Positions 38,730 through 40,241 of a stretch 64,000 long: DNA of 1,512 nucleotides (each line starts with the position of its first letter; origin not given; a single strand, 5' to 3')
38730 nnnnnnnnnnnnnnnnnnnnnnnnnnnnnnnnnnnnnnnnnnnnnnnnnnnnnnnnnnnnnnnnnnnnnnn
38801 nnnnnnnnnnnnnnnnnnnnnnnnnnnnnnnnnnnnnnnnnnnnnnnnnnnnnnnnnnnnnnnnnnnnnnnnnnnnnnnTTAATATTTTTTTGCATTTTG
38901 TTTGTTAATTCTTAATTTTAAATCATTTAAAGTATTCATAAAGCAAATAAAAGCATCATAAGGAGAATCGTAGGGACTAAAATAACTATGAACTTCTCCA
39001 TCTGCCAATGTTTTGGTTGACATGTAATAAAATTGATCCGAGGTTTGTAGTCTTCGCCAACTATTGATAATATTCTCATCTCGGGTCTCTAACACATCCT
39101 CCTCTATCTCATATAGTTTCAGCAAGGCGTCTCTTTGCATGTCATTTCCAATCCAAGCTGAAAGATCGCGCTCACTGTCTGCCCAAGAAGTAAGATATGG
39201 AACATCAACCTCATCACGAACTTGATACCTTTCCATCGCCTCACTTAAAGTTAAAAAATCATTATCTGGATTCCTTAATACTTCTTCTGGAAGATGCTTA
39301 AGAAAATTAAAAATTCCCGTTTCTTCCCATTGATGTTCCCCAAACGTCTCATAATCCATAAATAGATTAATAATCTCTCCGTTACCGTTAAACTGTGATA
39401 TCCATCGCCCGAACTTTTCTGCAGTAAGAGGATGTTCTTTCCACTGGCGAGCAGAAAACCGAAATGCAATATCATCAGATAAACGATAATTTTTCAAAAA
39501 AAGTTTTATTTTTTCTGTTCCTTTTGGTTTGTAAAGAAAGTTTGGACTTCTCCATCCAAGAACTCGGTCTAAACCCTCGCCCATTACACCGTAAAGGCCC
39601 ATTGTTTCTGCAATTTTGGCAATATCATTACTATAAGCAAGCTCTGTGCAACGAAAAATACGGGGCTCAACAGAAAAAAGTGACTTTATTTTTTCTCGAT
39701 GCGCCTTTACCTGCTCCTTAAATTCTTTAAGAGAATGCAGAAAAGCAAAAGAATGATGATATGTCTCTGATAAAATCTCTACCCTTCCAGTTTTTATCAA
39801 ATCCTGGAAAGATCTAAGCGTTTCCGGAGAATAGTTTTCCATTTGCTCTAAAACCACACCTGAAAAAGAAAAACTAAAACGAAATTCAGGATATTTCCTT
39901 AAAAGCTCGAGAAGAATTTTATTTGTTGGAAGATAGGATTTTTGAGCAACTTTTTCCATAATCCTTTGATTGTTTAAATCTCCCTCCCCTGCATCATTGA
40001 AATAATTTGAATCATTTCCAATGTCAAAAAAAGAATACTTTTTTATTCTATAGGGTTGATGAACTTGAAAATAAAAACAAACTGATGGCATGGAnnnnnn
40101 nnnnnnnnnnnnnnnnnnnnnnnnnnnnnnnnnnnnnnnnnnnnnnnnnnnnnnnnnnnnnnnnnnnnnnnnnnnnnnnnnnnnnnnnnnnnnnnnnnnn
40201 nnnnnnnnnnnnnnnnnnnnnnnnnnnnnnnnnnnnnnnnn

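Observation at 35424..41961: Five-gene alpha-glucan cluster pairing a eukaryote-type GT3 glycogen synthase with a second GT4/5-like synthase, GH57, GDE and a HAD phosphatase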

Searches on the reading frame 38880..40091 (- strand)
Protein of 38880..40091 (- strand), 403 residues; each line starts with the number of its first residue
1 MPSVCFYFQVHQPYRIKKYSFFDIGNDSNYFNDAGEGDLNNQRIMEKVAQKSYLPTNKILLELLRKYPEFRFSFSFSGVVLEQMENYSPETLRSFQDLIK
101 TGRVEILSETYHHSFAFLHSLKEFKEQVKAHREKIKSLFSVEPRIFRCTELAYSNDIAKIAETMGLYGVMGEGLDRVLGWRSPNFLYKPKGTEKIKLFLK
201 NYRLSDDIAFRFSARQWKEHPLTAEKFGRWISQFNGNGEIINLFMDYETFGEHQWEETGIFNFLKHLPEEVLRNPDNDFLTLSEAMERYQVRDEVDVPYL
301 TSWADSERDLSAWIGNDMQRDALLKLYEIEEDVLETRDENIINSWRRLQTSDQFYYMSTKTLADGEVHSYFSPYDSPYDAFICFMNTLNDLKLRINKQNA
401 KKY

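Call 3: search_protein_families(library=pfam, proteins=[window:38880-40091:-], max_evalue=0.01)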
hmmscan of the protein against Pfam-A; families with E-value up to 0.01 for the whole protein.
window:38880-40091:- (403 aa): 3 families
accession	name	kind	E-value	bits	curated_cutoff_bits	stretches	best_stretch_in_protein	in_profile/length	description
PF03065.20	Glyco_hydro_57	-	1.6e-73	248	21.2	1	6-298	2-291/291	Glycosyl hydrolase family 57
PF01522.26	Polysacc_deac_1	-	2.1e-06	28.1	23.1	1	95-167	51-122/124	Polysaccharide deacetylase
PF01074.27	Glyco_hydro_38N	-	0.0042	17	25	1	60-114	32-85/270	Glycosyl hydrolases family 38 N-terminal domain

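Call 4: search_protein_families(library=ncbifam, proteins=[window:38880-40091:-], max_evalue=0.01)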
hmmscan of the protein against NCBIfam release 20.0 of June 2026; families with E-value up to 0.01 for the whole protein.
window:38880-40091:- (403 aa): 1 family
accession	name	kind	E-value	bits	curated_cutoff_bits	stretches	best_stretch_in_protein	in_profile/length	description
TIGR02764.1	spore_ybaN_pdaB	equivalog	0.00091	19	237.4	1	89-169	48-124/191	polysaccharide deacetylase family sporulation protein PdaB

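Call 21: search_solved_structures(query=window:38880-40091:-, max_evalue=0.001, show_alignments=2)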
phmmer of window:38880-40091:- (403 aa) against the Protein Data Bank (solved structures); distinct sequences matched with E-value up to 0.001: 1.
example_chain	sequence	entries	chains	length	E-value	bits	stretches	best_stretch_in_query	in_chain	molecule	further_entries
1k1w_A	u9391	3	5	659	4.6e-05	25.5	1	46-307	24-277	4-ALPHA-GLUCANOTRANSFERASE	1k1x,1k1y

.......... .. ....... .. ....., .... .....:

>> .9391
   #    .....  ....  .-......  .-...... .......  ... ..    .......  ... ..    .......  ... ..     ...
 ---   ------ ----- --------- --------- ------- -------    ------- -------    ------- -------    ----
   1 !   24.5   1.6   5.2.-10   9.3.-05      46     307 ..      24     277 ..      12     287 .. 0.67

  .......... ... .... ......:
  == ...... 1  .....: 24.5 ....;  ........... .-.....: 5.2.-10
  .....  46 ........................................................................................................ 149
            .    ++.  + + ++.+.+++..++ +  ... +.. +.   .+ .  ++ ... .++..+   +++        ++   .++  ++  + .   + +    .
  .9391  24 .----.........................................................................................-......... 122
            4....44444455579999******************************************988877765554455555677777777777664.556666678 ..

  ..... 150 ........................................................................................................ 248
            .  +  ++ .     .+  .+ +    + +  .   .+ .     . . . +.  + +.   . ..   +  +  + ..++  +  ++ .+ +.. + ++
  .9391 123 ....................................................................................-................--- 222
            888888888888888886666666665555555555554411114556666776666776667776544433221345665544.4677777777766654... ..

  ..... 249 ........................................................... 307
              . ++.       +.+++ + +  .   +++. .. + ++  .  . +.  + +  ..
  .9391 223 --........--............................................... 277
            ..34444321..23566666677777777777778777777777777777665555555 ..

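Call 61: find_homologous_proteins(query=window:38880-40091:-, max_evalue=1e-10)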
Query window:38880-40091:- (403 aa): 8000 proteins with E <= 1e-10 among 8000 candidates; the best 120 are listed.
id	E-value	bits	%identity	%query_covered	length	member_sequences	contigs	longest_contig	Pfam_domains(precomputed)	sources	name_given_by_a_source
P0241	5.3e-275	929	100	100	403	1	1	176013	PF03065.21,PF01522.27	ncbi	-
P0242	9.4e-208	708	73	100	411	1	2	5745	PF03065.21,PF01522.27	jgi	jgi:alpha-amylase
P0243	3.9e-206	703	73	100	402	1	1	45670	PF03065.21,PF01522.27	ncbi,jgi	-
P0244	3.1e-204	696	73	100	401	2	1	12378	PF03065.21,PF01522.27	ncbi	-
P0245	3.6e-204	696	73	100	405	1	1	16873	PF03065.21,PF01522.27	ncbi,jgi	-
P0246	1.1e-202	691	72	99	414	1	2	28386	PF03065.21,PF01522.27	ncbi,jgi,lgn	-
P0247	1.1e-202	691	73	99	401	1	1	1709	PF03065.21,PF01522.27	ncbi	-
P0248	3.2e-202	690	73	98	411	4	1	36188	PF03065.21,PF01522.27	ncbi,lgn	-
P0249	4.5e-202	689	72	100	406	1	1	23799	PF03065.21,PF01522.27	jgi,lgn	jgi:alpha-amylase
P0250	7.2e-202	688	72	98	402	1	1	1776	PF03065.21,PF01522.27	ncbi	-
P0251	1.3e-201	688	73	99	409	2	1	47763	PF03065.21,PF01522.27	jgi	-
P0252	3.5e-201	686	70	99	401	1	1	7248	PF03065.21,PF01522.27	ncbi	-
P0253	3.8e-201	686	70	100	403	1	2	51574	PF03065.21,PF01522.27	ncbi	-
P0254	5.1e-201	686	71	97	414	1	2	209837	PF03065.21,PF01522.27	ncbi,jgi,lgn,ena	-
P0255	4.9e-200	682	71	100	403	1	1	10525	PF03065.21,PF01522.27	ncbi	-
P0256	6.6e-200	682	72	100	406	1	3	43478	PF03065.21,PF01522.27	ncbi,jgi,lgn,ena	-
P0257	8.2e-200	682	72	100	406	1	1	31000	PF03065.21,PF01522.27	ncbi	-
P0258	2.0e-199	680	71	100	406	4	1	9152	PF03065.21,PF01522.27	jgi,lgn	-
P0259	5.4e-199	679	72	100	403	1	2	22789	PF03065.21,PF01522.27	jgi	jgi:alpha-amylase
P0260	6.3e-199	679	72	100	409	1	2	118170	PF03065.21,PF01522.27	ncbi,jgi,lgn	-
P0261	1.3e-198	678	68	100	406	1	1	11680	PF03065.21,PF01522.27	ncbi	-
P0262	3.4e-198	676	71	100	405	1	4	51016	PF03065.21,PF01522.27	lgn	-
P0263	6.0e-198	676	70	100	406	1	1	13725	PF03065.21,PF01522.27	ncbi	-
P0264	1.8e-197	674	69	99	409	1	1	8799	PF03065.21,PF01522.27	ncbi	-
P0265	3.3e-197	673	73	100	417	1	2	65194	PF03065.21,PF01522.27,PF01074.29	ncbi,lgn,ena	-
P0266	3.3e-197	673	73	100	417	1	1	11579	PF03065.21,PF01522.27,PF01074.29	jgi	-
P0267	7.2e-197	672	72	99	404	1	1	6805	PF03065.21,PF01522.27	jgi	jgi:alpha-amylase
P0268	1.0e-196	672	70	98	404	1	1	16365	PF03065.21,PF01522.27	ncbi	-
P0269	1.1e-196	671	71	100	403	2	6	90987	PF03065.21,PF01522.27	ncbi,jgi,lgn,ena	-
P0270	1.2e-196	671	70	98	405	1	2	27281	PF03065.21,PF01522.27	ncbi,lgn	-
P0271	1.6e-196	671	71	97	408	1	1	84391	PF03065.21,PF01522.27,PF01074.29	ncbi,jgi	-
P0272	1.6e-196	671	71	98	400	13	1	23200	PF03065.21,PF01522.27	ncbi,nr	ncbi:MAG: glycoside hydrolase family 57 protein [Patescibacteria group bacterium]|nr:glycoside hydro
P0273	2.3e-196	670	72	100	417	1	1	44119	PF03065.21,PF01522.27,PF01074.29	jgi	-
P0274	5.0e-196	669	70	100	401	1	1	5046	PF03065.21,PF01522.27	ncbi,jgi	-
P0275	7.9e-196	669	70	99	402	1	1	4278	PF03065.21,PF01522.27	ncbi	-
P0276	2.0e-195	667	69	99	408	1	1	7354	PF03065.21,PF01522.27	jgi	-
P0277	2.1e-195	667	70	98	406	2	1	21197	PF03065.21,PF01522.27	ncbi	-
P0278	4.0e-195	666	69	100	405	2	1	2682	PF03065.21,PF01522.27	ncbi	-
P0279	4.8e-195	666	72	99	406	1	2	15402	PF03065.21,PF01522.27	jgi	jgi:alpha-amylase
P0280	6.5e-195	666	70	100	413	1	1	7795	PF03065.21,PF01522.27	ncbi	-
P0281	6.6e-195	666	71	99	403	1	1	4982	PF03065.21,PF01522.27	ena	-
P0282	7.2e-195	665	70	98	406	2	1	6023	PF03065.21,PF01522.27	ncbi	-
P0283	3.1e-194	663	69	99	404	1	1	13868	PF03065.21,PF01522.27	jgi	-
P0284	3.6e-194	663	71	99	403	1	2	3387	PF03065.21,PF01522.27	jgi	jgi:alpha-amylase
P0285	4.7e-194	663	71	99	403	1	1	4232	PF03065.21,PF01522.27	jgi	jgi:alpha-amylase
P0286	4.1e-193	660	69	97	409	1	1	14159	PF03065.21,PF01522.27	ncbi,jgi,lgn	-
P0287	4.7e-193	659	70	99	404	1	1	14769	PF03065.21,PF01522.27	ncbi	-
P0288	6.3e-193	659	69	97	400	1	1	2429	PF03065.21,PF01522.27,PF01074.29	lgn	-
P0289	6.4e-193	659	70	98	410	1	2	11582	PF03065.21,PF01522.27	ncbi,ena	-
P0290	8.3e-193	659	70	100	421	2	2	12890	PF03065.21,PF01522.27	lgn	-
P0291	9.0e-193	659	70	100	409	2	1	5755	PF03065.21,PF01522.27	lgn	-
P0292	1.4e-192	658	69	98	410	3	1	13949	PF03065.21,PF01522.27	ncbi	-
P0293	2.3e-192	657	67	98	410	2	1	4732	PF03065.21,PF01522.27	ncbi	-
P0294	3.2e-192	657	69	100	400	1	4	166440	PF03065.21,PF01522.27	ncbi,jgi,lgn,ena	-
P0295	9.2e-192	655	70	99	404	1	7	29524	PF03065.21,PF01522.27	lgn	-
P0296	2.4e-191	654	68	100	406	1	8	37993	PF03065.21,PF01522.27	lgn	-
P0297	3.3e-191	653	67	100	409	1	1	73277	PF03065.21,PF01522.27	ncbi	-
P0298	1.3e-190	651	68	99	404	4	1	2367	PF03065.21,PF01522.27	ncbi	-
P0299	1.5e-190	651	68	100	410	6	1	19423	PF03065.21,PF01522.27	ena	-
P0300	4.1e-190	650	68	100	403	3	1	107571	PF03065.21,PF01522.27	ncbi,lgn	-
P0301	6.8e-190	649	68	99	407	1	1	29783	PF03065.21,PF01522.27,PF01074.29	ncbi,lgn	-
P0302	1.2e-189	648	67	100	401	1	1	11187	PF03065.21,PF01522.27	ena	-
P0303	1.2e-189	648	68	97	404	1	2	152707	PF03065.21,PF01522.27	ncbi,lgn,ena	-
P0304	2.5e-189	647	68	100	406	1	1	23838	PF03065.21,PF01522.27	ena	-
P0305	3.1e-189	647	67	99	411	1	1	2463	PF03065.21,PF01522.27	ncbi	-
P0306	4.0e-189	646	68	99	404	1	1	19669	PF03065.21,PF01522.27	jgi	jgi:alpha-amylase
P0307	5.4e-189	646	68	99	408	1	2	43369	PF03065.21,PF01522.27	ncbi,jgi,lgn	-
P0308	8.4e-189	645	67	98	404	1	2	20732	PF03065.21,PF01522.27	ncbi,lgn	-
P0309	5.0e-188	643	67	98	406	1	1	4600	PF03065.21,PF01522.27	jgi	-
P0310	6.0e-188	643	67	100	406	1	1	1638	PF03065.21,PF01522.27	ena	-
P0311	6.3e-188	643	67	99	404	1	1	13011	PF03065.21,PF01522.27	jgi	jgi:alpha-amylase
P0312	1.8e-187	641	65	100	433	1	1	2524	PF03065.21,PF01522.27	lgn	-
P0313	2.2e-187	641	67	99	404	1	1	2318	PF03065.21,PF01522.27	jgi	jgi:alpha-amylase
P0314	3.8e-187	640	68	100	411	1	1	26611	PF03065.21,PF01522.27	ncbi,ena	-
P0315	5.0e-187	640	68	100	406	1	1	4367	PF03065.21,PF01522.27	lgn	-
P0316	6.9e-187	639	67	100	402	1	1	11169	PF03065.21,PF01522.27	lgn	-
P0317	7.5e-187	639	67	100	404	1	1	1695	PF03065.21,PF01522.27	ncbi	-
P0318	1.1e-186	638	66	100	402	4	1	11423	PF03065.21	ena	-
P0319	1.5e-186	638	68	100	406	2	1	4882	PF03065.21,PF01522.27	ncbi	-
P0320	7.5e-186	636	66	99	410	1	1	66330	PF03065.21,PF01522.27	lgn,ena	-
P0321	1.7e-185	635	67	98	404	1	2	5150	PF03065.21,PF01522.27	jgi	jgi:alpha-amylase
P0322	2.3e-185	634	67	100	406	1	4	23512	PF03065.21,PF01522.27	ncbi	-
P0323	4.1e-185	633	67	100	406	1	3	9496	PF03065.21,PF01522.27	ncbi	-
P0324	5.1e-185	633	66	100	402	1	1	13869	PF03065.21,PF01522.27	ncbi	-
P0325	5.9e-185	633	66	99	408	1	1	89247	PF03065.21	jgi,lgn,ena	-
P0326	6.5e-185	633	67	100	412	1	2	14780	PF03065.21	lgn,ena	-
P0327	9.8e-185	632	65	100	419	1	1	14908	PF03065.21,PF01522.27,PF01074.29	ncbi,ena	-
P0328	1.0e-184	632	68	98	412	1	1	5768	PF03065.21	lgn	-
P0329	1.3e-184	632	66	99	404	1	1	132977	PF03065.21,PF01522.27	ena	-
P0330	2.7e-184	631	65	100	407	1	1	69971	PF03065.21,PF01522.27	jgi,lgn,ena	-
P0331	4.2e-184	630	65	100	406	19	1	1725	PF03065.21,PF01522.27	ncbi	-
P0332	4.4e-184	630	65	100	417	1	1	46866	PF03065.21,PF01522.27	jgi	jgi:alpha-amylase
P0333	4.9e-184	630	66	100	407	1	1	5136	PF03065.21,PF01522.27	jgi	-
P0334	7.8e-184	629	67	100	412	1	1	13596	PF03065.21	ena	-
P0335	8.1e-184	629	63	100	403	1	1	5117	PF03065.21,PF01522.27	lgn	-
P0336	9.6e-184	629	65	100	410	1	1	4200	PF03065.21,PF01522.27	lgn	-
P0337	9.8e-184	629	65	99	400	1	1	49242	PF03065.21,PF01522.27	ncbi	-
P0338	1.0e-183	629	67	100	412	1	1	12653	PF03065.21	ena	-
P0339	1.1e-183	629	67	100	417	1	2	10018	PF03065.21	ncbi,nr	ncbi:MAG: alpha-amylase [Candidatus Jacksonbacteria bacterium]|nr:alpha-amylase [Candidatus Jacksonb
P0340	2.2e-183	628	64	100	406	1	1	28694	PF03065.21,PF01522.27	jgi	jgi:alpha-amylase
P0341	2.4e-183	627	63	100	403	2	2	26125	PF03065.21,PF01522.27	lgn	-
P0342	3.3e-183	627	67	99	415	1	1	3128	PF03065.21,PF01522.27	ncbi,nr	ncbi:glycoside hydrolase family 57 protein [bacterium]|nr:glycoside hydrolase family 57 protein [bac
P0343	3.9e-183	627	64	100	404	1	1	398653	PF03065.21,PF01522.27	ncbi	-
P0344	4.8e-183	626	66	100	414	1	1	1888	PF03065.21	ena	-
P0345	5.0e-183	626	65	100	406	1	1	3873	PF03065.21,PF01522.27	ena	-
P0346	5.2e-183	626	65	100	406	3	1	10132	PF03065.21,PF01522.27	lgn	-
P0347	5.3e-183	626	67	98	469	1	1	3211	PF03065.21,PF01522.27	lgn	-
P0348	8.8e-183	626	66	98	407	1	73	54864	PF03065.21,PF01522.27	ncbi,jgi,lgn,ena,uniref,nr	ncbi:MAG: alpha-amylase [Candidatus Yonathbacteria bacterium CG_4_10_14_3_um_filter_47_65]|uniref:Al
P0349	9.2e-183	626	63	100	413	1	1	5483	PF03065.21,PF01522.27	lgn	-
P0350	1.1e-182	625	64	100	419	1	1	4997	PF03065.21,PF01522.27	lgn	-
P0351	1.2e-182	625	66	99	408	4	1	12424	PF03065.21,PF01522.27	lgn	-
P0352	1.3e-182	625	64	100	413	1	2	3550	PF03065.21,PF01522.27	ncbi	-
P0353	1.6e-182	625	65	100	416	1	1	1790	PF03065.21,PF01522.27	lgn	-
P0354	1.6e-182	625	64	100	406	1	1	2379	PF03065.21,PF01522.27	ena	-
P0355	1.7e-182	625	65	99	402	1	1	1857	PF03065.21,PF01522.27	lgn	-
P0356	1.8e-182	625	64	100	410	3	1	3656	PF03065.21,PF01522.27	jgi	-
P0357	2.3e-182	624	66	98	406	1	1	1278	PF03065.21,PF01522.27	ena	-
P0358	2.4e-182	624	65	98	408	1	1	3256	PF03065.21,PF01522.27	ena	-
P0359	2.7e-182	624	66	100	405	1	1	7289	PF03065.21,PF01522.27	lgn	-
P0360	3.1e-182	624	64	100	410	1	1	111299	PF03065.21,PF01522.27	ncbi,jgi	ncbi:MAG: hypothetical protein RI947_56 [Candidatus Parcubacteria bacterium]|jgi:alpha-amylase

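Call 69: predict_structure(alignment_id=A4)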
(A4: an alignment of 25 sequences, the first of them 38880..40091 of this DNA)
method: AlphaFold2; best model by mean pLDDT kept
length: 403 residues; sequences in the alignment: 25
mean_pLDDT: 80.4   pTM: 0.85
mean pLDDT of the five models: 80.4, 79.8, 79.1, 78.9, 78.4
residues with pLDDT >= 90: 144; 70-90: 162; 50-70: 71; < 50: 26
segments of 3 or more residues with pLDDT < 50: 301-314, 362-371
pLDDT, mean of each block of 10 residues (from residue 1): 83 86 91 75 88 92 96 92 95 98 95 64 87 97 86 82 94 63 75 90 62 70 84 67 71 59 90 88 91 81 41 60 84 89 87 71 45 68 92 92 64
secondary structure, 60 per line:
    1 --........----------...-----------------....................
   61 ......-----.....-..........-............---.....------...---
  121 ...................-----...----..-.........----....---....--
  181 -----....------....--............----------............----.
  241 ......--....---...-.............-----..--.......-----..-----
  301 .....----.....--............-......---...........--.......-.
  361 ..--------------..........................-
elements in order: E3-10 H41-66 E72-76 H78-87 H89-100 E104-108 H121-139 E145-147 H155-163 E168-171 H175-178 E186-189 E196-199 H202-213 H224-235 E240-246 H249-252 H260-272 H282-288 H310-314 H317-328 H330-335 H339-349 H352-358 H377-402

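Call 72: fold_search(model_id=the predicted structure, library=pdb)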
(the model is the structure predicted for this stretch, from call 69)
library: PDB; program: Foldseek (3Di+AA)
matches with E <= 10: 1053; with E <= 0.001: 98
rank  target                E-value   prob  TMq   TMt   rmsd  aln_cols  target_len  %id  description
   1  1k1x_B                1.8e-15  1.00  0.63  0.41   7.0       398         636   16  Crystal structure of 4-alpha-glucanotransferase from thermococcus litoralis (released 2003-06-17)
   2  1k1x_A                1.9e-15  1.00  0.64  0.42   7.9       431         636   15  Crystal structure of 4-alpha-glucanotransferase from thermococcus litoralis (released 2003-06-17)
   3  1k1w                  2.1e-15  1.00  0.59  0.40   7.3       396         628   15  Crystal structure of 4-alpha-glucanotransferase from thermococcus litoralis (released 2003-06-17)
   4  7e1y_A                2.4e-14  1.00  0.64  0.49   8.3       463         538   14  Staphylothermus marinus amylopullulanase -SmApu (released 2022-02-09)
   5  1ufa                  1.5e-13  1.00  0.66  0.53   7.0       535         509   14  Crystal structure of TT1467 from Thermus thermophilus HB8 (released 2003-11-28)
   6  9jlq_C                5.9e-13  1.00  0.68  0.57   5.5       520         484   15  Crystal structure of GH57 family amylopullulanase from Aquifex aeolicus wild type apo (released 2025-06-04)
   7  5wu7_A                6.2e-13  1.00  0.64  0.50  10.2       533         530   16  Crystal structure of GH57-type branching enzyme from hyperthermophilic archaeon Pyrococcus horikoshii (released 2017-03-08)
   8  3p0b                  6.9e-13  1.00  0.67  0.55   6.5       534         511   14  Thermus thermophilus family GH57 branching enzyme: crystal structure, mechanism of action and products formed (released 2010-10-20)
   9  9jlr_D                7.3e-13  1.00  0.68  0.57   5.5       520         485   14  Crystal structure of GH57 family amylopullulanase from Aquifex aeolicus mutant E256Q in complex with maltopentaose (released 2025-06-04)
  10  8zyi_A                7.3e-13  1.00  0.67  0.58   5.9       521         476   14  crystal structure of GH57 family amylopullulanase mutant D352N from Aquifex aeolicus in complex wih 6-alpha-D-maltotri (released 2025-06-04)
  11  9jlr_A                1.3e-12  1.00  0.68  0.58   5.3       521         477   15  Crystal structure of GH57 family amylopullulanase from Aquifex aeolicus mutant E256Q in complex with maltopentaose (released 2025-06-04)
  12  9jlr_C                1.6e-12  1.00  0.67  0.57   5.3       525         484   14  Crystal structure of GH57 family amylopullulanase from Aquifex aeolicus mutant E256Q in complex with maltopentaose (released 2025-06-04)
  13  2b5d                  2.1e-12  1.00  0.59  0.48  10.0       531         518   13  Crystal structure of the novel alpha-amylase AmyC from Thermotoga maritima (released 2006-03-07)
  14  9kyq_B                2.2e-12  1.00  0.65  0.55   6.1       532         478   14  GH57 family amylopullulanase from Aquifex aeolicus wild type co-crystallize with gama-cyclodextrin (released 2025-06-04)
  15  9ihu_A                2.5e-12  1.00  0.68  0.58   5.6       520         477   15  GH57 family Amylopullulanase from Aquifex aeolicus (released 2025-06-04)
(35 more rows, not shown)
